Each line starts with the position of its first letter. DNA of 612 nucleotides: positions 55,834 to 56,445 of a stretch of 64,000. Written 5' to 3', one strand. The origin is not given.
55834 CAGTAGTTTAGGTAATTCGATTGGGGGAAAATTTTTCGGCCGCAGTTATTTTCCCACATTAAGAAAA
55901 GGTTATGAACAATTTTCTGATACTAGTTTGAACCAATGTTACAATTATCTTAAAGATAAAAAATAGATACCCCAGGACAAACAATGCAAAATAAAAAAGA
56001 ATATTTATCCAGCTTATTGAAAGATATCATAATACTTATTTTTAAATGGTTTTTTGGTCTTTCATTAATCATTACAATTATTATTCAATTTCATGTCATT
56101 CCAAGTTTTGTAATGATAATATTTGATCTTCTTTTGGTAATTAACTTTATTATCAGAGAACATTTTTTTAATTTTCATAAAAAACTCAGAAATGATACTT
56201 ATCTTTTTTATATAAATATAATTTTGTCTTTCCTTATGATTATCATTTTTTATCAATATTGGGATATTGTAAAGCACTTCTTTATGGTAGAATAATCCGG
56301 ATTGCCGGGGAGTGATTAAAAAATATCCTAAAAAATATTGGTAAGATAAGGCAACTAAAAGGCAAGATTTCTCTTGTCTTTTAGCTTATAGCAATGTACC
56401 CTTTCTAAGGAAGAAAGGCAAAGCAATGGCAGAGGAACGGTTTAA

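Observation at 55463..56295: Compositional mosaic gene pair: Gly-rich small protein with a foreign-GC 3' half plus an extremely AT-rich 3-TM protein (toxin/bacteriocin-immunity-like cassette)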

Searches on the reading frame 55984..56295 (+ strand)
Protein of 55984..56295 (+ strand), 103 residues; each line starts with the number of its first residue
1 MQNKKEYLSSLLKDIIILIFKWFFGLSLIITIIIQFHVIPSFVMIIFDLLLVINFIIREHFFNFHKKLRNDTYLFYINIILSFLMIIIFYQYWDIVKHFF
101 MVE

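Call 4: search_protein_families(library=pfam, proteins=[window:55984-56295:+], max_evalue=1)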
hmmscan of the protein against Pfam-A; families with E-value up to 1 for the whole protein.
window:55984-56295:+ (103 aa): 0 families

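Call 5: search_protein_families(library=ncbifam, proteins=[window:55984-56295:+], max_evalue=1)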
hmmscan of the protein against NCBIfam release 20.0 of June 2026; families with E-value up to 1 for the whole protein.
window:55984-56295:+ (103 aa): 0 families

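Call 8: find_encoding_contigs(protein=window:55984-56295:+, flank=10000, max_places=10)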
Protein window:55984-56295:+ (103 aa): 22 contigs read that carry it; 7 places shown.
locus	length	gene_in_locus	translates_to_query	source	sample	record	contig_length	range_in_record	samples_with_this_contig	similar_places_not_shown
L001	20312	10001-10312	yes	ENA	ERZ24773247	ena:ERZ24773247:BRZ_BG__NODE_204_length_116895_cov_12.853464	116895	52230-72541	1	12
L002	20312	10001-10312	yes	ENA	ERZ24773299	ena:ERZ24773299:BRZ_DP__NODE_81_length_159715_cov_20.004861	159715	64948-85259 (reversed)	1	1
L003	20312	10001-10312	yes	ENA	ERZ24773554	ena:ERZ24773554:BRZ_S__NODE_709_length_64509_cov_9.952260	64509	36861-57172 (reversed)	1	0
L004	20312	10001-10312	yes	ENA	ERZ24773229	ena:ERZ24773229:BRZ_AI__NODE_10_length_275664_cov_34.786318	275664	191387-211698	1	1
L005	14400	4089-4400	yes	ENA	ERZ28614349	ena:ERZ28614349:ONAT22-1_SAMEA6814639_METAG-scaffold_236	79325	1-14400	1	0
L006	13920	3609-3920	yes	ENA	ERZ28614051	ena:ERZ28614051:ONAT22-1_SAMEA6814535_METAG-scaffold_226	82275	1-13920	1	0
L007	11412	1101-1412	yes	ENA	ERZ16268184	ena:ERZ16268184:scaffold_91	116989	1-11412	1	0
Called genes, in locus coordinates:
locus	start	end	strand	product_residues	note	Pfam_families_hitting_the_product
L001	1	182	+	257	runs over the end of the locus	PF01613:Flavin_Reduct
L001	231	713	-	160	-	PF08719:NADAR, PF08010:Phage_30_3 (faint)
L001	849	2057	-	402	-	PF01467:CTP_transf_like, PF07293:DUF1450 (weak)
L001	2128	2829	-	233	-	PF13353:Fer4_12, PF04055:Radical_SAM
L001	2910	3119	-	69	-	PF13597:NRDD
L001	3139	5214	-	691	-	PF03477:ATP-cone, PF13597:NRDD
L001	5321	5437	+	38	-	-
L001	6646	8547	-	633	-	PF05345:He_PIG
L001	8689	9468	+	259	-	PF04335:VirB8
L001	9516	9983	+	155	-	-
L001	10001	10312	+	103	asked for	-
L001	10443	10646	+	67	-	-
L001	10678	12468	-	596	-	PF08439:Peptidase_M3_N, PF01432:Peptidase_M3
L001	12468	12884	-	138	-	-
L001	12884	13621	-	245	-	PF00483:NTP_transferase, PF01128:IspD, PF12804:NTP_transf_3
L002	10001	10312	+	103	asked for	-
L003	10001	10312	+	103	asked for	-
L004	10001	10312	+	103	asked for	-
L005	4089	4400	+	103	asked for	-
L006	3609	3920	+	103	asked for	-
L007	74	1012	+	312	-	-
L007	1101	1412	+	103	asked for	-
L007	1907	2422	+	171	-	-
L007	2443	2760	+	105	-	-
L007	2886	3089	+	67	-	-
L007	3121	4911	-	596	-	PF08439:Peptidase_M3_N, PF01432:Peptidase_M3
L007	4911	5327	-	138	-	-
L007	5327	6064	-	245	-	PF00483:NTP_transferase, PF01128:IspD, PF12804:NTP_transf_3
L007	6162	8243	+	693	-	PF09972:DUF2207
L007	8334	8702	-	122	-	PF07309:FlaF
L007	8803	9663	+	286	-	-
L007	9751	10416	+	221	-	PF13417:GST_N_3, PF13409:GST_N_2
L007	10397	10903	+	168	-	-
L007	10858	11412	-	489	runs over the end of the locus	PF02321:OEP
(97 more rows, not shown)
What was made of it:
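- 55984..56295 (+): Immunity-type gene: 103 aa, three transmembrane helices, GC 0.20. The exact protein is listed in 109 index blocks (call 8).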

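Call 11: find_homologous_proteins(query=L007:74-1012:+, max_evalue=0.01)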
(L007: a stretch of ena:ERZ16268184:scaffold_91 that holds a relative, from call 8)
Query L007:74-1012:+ (312 aa): 20 proteins with E <= 0.01 among 1327 candidates.
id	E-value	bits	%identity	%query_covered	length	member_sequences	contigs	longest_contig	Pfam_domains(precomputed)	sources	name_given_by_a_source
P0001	1.2e-195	667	98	96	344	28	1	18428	-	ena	-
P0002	1.3e-142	493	74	96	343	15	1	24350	-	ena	-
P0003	8.1e-140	484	73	96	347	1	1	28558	-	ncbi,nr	ncbi:MAG: hypothetical protein SO314_01650 [Alphaproteobacteria bacterium]|nr:hypothetical protein [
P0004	6.6e-133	461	71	96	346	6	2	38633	-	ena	-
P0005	2.0e-126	440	69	94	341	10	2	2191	-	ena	-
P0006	2.1e-125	436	70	96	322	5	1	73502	-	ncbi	-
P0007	4.2e-116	406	66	95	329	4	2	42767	-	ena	-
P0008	2.6e-111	390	64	93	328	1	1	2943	-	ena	-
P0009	8.2e-107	375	63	93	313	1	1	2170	-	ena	-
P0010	4.5e-92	327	94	50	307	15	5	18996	-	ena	-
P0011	1.0e-83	299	99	44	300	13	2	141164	PF10908.14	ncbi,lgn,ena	-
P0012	4.4e-78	281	98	43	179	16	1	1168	-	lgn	-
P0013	2.8e-76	275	89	45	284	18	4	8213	PF00277.24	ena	-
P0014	1.4e-57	214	67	50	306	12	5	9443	-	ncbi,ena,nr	ncbi:MAG: hypothetical protein IJ479_03355 [Alphaproteobacteria bacterium]|nr:hypothetical protein [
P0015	5.1e-54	202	65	46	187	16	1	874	-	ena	-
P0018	1.5e-38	151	58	48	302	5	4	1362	-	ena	-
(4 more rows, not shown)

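Call 12: search_protein_families(library=pfam, proteins=[L007:74-1012:+, L007:1904-2422:+, L007:2425-2760:+, L007:1525-1887:+], max_evalue=5)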
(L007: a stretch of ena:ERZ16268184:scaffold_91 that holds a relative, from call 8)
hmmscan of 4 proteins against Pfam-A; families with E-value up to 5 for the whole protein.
L007:74-1012:+ (312 aa): 0 families

L007:1904-2422:+ (172 aa): 0 families

L007:2425-2760:+ (111 aa): 2 families
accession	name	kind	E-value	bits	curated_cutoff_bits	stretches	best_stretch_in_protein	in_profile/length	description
PF11750.13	DUF3307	-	0.0067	16.9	23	1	27-102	36-112/127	Protein of unknown function (DUF3307)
PF09531.15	Ndc1_Nup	-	0.55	9.3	29.8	1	27-106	179-261/607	Nucleoporin protein Ndc1-Nup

L007:1525-1887:+ (120 aa): 0 families

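Call 16: find_encoding_contigs(protein=P0006, flank=10000, max_places=4)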
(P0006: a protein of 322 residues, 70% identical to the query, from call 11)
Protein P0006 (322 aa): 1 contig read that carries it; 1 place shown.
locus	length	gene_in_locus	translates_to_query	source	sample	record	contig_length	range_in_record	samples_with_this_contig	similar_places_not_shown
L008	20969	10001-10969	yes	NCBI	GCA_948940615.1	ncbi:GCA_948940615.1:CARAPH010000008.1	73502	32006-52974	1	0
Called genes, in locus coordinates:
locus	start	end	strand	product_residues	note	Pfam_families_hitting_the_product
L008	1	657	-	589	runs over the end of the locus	PF00664:ABC_membrane, PF00005:ABC_tran, PF02463:SMC_N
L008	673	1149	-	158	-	PF06961:DUF1294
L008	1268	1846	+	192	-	-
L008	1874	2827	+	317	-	-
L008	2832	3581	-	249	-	-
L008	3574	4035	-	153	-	PF02580:Tyr_Deacylase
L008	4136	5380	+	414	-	-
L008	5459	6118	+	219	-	-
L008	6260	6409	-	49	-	-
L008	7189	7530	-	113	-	-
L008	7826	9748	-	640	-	PF00012:HSP70, PF06723:MreB_Mbl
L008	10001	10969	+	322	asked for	-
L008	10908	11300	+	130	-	-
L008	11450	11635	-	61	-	-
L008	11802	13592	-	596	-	PF08439:Peptidase_M3_N, PF01432:Peptidase_M3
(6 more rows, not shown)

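Call 17: find_encoding_contigs(protein=P0011, flank=10000, max_places=4)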
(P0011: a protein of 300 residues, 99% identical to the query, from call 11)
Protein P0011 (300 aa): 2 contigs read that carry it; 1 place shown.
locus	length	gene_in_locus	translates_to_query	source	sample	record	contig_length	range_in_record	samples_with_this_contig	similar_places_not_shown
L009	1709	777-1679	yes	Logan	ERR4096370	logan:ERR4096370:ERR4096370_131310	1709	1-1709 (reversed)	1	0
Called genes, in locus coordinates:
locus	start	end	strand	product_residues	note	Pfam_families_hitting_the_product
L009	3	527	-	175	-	?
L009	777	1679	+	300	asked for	PF10908:Tlde1_dom (weak)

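Call 20: find_homologous_proteins(query=window:55984-56295:+, max_evalue=0.01)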
Query window:55984-56295:+ (103 aa): 4 proteins with E <= 0.01 among 15 candidates.
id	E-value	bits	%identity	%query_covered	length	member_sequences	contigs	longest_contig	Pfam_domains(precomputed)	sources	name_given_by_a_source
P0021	1.4e-54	201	99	100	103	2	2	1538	-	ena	-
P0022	2.5e-35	139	67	100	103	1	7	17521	-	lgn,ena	-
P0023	2.6e-35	139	67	100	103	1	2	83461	-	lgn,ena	-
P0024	1.2e-34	137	65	100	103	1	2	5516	-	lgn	-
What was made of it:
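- Tried and rejected: The immunity protein has only four close homologue clusters in the word-indexed search (call 20).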

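Call 23: find_encoding_contigs(protein=P0004, flank=10000, max_places=4)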
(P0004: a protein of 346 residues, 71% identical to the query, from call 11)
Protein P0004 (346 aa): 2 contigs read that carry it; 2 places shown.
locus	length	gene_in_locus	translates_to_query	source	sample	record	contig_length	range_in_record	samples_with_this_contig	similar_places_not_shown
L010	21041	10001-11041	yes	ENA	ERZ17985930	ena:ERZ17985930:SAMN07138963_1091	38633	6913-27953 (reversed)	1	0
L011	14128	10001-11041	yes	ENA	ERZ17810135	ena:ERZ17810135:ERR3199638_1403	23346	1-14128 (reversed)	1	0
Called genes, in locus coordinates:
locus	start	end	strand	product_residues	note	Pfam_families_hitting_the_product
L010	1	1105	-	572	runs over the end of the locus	PF00092:VWA (weak), PF13519:VWA_2, PF13174:TPR_6 (faint), PF13432:TPR_16 (faint), PF00515:TPR_1 (weak), PF07719:TPR_2 (weak), PF13414:TPR_11 (weak)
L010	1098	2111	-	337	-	PF00092:VWA, PF06707:DUF1194 (faint), PF13519:VWA_2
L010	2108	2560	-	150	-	PF14316:DUF4381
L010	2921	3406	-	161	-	-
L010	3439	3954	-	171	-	-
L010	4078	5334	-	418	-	PF00579:tRNA-synt_1b, PF22421:SYY_C-terminal, PF01479:S4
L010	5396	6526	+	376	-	PF03702:AnmK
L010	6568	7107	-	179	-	-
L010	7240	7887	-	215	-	-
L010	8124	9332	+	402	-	PF14903:WG_beta_rep (faint)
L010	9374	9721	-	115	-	-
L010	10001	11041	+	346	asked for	-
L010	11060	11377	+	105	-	-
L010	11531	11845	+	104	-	-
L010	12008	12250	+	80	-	-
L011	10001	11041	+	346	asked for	-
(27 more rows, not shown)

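Call 27: search_protein_representatives(alignment_id=A1)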
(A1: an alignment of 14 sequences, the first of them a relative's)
Query: 14 sequences, 328 profile positions. Proteins with E-value up to 0.001 (for the whole library): 123; up to 1e-10: 60; up to 1e-30: 20. The best 123 are listed.
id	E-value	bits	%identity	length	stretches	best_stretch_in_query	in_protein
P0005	1.3e-193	659.1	-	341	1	1-325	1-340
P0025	1.1e-81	291.2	-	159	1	151-296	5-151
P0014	1.4e-73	264.6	-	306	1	1-140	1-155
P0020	2.8e-71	257.0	-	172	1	178-328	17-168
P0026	7.6e-54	199.7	-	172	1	1-109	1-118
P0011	1.2e-53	199.0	-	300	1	1-136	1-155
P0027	1.5e-52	195.5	-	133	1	151-252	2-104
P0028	2.9e-44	168.2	-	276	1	68-327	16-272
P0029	2.0e-42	162.2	-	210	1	1-81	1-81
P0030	3.4e-40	154.9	-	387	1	52-325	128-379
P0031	1.8e-38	149.2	-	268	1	128-324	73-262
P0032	2.7e-38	148.6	-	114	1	242-328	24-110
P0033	6.6e-38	147.3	-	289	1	83-326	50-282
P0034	4.5e-37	144.6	-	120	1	1-102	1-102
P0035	9.0e-36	140.3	-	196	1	137-323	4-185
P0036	3.4e-35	138.4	-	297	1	136-319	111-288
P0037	1.8e-34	136.0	-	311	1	142-328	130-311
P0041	8.4e-30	120.7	-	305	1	109-323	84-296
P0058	1.4e-20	90.3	-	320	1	139-324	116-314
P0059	2.3e-20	89.7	-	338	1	99-322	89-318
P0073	1.3e-13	67.5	-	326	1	139-320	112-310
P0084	8.8e-09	51.6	-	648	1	119-287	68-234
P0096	1.4e-06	44.4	-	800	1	147-269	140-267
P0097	1.9e-06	43.9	-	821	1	135-268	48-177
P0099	4.5e-06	42.7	-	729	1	145-287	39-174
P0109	2.0e-05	40.5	-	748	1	130-291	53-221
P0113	3.1e-05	39.9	-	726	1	146-293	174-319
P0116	3.9e-05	39.6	-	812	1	140-233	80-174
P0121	5.7e-05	39.1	-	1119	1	140-286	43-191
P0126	2.0e-04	37.3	-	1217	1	141-244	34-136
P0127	2.0e-04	37.3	-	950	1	148-287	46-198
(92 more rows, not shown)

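Call 28: search_protein_families(library=pfam, proteins=[P0121, P0126, P0127, P0097, P0096, P0116, P0109, P0099, P0113, P0084], max_evalue=0.01)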
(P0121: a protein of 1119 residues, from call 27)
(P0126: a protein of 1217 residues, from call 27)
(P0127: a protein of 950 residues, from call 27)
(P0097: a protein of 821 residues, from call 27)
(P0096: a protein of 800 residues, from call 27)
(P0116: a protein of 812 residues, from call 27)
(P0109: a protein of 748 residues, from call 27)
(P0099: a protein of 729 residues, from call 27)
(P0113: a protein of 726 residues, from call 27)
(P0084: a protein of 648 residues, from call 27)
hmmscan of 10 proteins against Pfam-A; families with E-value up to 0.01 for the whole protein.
P0121 (1119 aa): 0 families

P0126 (1217 aa): 1 family
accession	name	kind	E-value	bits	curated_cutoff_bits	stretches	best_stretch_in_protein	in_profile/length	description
PF04552.19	Sigma54_DBD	-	0.0087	16.2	22.8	0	568-626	90-150/160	Sigma-54, DNA binding domain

P0127 (950 aa): 0 families

P0097 (821 aa): 0 families

P0096 (800 aa): 1 family
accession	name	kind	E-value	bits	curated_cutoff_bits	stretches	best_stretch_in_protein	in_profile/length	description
PF01464.25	SLT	-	2.8e-08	33.8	21.3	1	12-50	62-100/117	Transglycosylase SLT domain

P0116 (812 aa): 0 families

P0109 (748 aa): 0 families

P0099 (729 aa): 0 families

P0113 (726 aa): 0 families

P0084 (648 aa): 1 family
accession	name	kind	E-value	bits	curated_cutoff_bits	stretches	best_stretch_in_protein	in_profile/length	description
PF07299.16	EF-G-binding_N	-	0.0095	16.8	27.1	0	350-391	24-65/83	Elongation factor G-binding protein, N-terminal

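Call 29: search_protein_families(library=phrogs, proteins=[P0121, P0126, P0127, P0097, P0096, P0116, P0109, P0099, P0006, P0030], max_evalue=0.01)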
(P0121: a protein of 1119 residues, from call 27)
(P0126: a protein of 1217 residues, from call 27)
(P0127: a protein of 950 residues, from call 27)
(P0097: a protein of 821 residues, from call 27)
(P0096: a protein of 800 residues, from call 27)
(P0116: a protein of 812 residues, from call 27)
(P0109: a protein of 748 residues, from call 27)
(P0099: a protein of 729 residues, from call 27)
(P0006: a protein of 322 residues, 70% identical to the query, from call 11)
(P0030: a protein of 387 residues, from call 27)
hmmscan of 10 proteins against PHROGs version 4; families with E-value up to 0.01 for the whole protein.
P0121 (1119 aa): 1 family
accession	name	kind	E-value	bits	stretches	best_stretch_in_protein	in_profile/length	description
phrog_5880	-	unknown function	4.1e-16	59.8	1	43-209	53-211/661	-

P0126 (1217 aa): 2 families
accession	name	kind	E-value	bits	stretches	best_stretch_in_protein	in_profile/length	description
phrog_2563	-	unknown function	2.6e-15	58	1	220-307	36-117/134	-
phrog_5880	-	unknown function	9.7e-15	55.2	1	27-196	45-209/661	-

P0127 (950 aa): 1 family
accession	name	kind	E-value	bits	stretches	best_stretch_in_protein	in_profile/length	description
phrog_5880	-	unknown function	3.8e-17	63.2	1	8-211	18-204/661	-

P0097 (821 aa): 1 family
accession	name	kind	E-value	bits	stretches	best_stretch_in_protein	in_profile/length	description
phrog_5880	-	unknown function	1.8e-39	137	2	37-323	37-330/661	-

P0096 (800 aa): 11 families
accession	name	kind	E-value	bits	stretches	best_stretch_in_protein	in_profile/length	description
phrog_5880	-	unknown function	1.4e-16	61.4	1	120-308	40-211/661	-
phrog_2013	-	tail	7.1e-16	59.1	1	1-73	513-586/657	lytic tail protein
phrog_342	-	head and packaging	9e-14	51.4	1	5-462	64-493/1235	internal virion protein with endolysin domain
phrog_770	-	other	1.6e-11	44.5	1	308-754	222-626/668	DNA transfer protein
phrog_14342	-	tail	1e-09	39.4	1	2-72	187-268/272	lytic tail fiber protein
phrog_669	-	lysis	1.4e-08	33.5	1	1-50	966-1022/1946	endolysin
phrog_13449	-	other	6.4e-07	30.1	1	4-72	55-115/269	transglycosylase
phrog_28504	-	tail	9.1e-07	29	1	4-70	281-354/597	lytic tail fiber protein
phrog_12507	-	other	0.00032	21.7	1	11-63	68-121/260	transglycosylase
phrog_28014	-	unknown function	0.00063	20.4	1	1-49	79-130/224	-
phrog_594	-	unknown function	0.0017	19.7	1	707-744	42-81/85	-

P0116 (812 aa): 0 families

P0109 (748 aa): 0 families

P0099 (729 aa): 1 family
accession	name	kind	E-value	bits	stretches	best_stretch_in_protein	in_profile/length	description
phrog_5880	-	unknown function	8.8e-17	62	1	36-198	55-211/661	-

P0006 (322 aa): 0 families

P0030 (387 aa): 1 family
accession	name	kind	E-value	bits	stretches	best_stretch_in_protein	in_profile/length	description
phrog_5880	-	unknown function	1.2e-06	28.5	1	160-326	12-173/661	-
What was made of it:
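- On phrog_5880 phage internal-virion protein N-terminal domain: The A1 profile finds P0096, P0097 and P0121 (call 27), which match phrog_5880 (call 29).
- The A1 profile hits phrog_5880-type proteins (calls 27, 29).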

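Call 33: find_homologous_proteins(query=A2, max_evalue=0.001)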
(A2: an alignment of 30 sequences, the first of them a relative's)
Query A2 (30 sequences) (322 aa, profile of the alignment): 30 proteins with E <= 0.001 among 8000 candidates.
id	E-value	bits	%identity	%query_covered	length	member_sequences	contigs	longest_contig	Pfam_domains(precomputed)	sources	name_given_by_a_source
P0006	1.6e-83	299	100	100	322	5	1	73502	-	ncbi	-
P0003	9.6e-81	290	79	99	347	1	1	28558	-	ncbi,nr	ncbi:MAG: hypothetical protein SO314_01650 [Alphaproteobacteria bacterium]|nr:hypothetical protein [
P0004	4.4e-79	284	78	99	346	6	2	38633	-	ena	-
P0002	1.5e-77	279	82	100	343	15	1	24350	-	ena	-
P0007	1.9e-76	276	74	98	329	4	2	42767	-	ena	-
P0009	3.5e-76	275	73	98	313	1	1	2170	-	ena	-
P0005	1.3e-75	273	73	99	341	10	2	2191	-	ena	-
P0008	1.8e-73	266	71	98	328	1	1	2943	-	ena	-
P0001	1.9e-71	259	69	99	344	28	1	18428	-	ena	-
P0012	3.6e-61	226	76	55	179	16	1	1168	-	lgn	-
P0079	1.4e-59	220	28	60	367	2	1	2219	-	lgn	-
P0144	8.9e-57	211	28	60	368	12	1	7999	-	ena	-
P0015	1.1e-56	211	66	53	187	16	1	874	-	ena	-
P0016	2.3e-56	210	66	53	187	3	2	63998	-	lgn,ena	-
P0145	5.0e-51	192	27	64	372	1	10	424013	-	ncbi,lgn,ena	-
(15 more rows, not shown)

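Call 35: find_encoding_contigs(protein=P0145, flank=10000, max_places=4)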
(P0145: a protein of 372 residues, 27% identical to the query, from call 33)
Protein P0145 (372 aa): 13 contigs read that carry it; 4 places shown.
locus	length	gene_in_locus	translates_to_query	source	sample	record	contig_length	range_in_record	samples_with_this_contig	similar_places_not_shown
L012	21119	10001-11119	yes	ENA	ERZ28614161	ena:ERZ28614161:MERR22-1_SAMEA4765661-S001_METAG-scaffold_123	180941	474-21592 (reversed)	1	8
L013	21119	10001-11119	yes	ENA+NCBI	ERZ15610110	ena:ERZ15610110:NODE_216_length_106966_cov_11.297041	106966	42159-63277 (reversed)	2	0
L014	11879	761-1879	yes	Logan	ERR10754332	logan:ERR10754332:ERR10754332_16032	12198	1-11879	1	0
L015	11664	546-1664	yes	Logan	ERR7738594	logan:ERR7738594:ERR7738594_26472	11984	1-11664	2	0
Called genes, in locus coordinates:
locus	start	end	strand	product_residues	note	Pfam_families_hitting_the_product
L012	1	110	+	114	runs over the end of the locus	-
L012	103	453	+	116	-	PF13811:DUF4186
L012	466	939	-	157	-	PF04138:GtrA_DPMS_TM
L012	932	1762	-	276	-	PF04794:YdjC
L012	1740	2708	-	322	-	PF00535:Glycos_transf_2, PF10111:Glyco_tranf_2_2 (weak)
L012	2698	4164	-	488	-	PF13231:PMT_2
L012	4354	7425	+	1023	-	-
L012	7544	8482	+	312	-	PF01145:Band_7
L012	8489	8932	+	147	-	PF01957:NfeD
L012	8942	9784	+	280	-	PF01261:AP_endonuc_2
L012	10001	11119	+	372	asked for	-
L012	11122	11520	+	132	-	-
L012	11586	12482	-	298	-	-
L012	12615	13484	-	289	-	-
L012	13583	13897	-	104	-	PF04977:DivIC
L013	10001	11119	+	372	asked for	-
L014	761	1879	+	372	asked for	-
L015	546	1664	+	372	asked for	-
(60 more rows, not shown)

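Call 39: find_related_loci(query=A1, collection=genome_contigs, flank=6000)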
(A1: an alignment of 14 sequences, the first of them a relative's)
Query A1 (322 aa) in genome_contigs; peptide patterns used: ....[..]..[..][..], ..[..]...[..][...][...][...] (x = any residue, [..] = any of these).
295 stretches matched a pattern; 9 encode a relative of the query (tblastn E <= 1e-3); 9 distinct loci.
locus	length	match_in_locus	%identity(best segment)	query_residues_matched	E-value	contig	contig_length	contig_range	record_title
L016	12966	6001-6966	100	1-322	0e+0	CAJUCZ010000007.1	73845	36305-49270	MAG TPA_asm: uncultured Alphaproteobacteria bacterium isolate MGBC133411 genome assembly, contig: MGBC133411.7, whole ge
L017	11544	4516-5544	82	1-322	0e+0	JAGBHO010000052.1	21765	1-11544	MAG: Alphaproteobacteria bacterium isolate RGIG9125 Water_deer_Rectum.Co__c1430900, whole genome shotgun sequence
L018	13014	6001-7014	80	1-318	9e-172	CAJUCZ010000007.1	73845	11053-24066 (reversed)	MAG TPA_asm: uncultured Alphaproteobacteria bacterium isolate MGBC133411 genome assembly, contig: MGBC133411.7, whole ge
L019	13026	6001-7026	69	1-319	2e-149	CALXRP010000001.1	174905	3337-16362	MAG: uncultured Alphaproteobacteria bacterium isolate BRZ_BN__bin26 genome assembly, contig: BRZ_BN__NODE_87_length_1749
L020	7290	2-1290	71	62-319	1e-116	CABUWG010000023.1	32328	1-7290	MAG TPA_asm: uncultured proteobacterium isolate MGYG-HGUT-04444 genome assembly, contig: GUT_GENOME274919_23, whole geno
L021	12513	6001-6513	66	147-316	1e-67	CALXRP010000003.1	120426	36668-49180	MAG: uncultured Alphaproteobacteria bacterium isolate BRZ_BN__bin26 genome assembly, contig: BRZ_BN__NODE_201_length_120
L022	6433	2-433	62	174-316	3e-51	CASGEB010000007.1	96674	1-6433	uncultured proteobacterium isolate T5_L3_314314_idba_bin.18 genome assembly, contig: T5_L3_314314_idba_bin.18.fa_scaffol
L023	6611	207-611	64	185-319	2e-47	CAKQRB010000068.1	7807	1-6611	MAG: uncultured Alphaproteobacteria bacterium isolate REFINED_METABAT215_TOP10_CONTIGS_1500_ASSEMBLY_K127_MEGAHIT__Hadza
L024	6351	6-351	80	208-322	7e-41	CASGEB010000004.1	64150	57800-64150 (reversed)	uncultured proteobacterium isolate T5_L3_314314_idba_bin.18 genome assembly, contig: T5_L3_314314_idba_bin.18.fa_scaffol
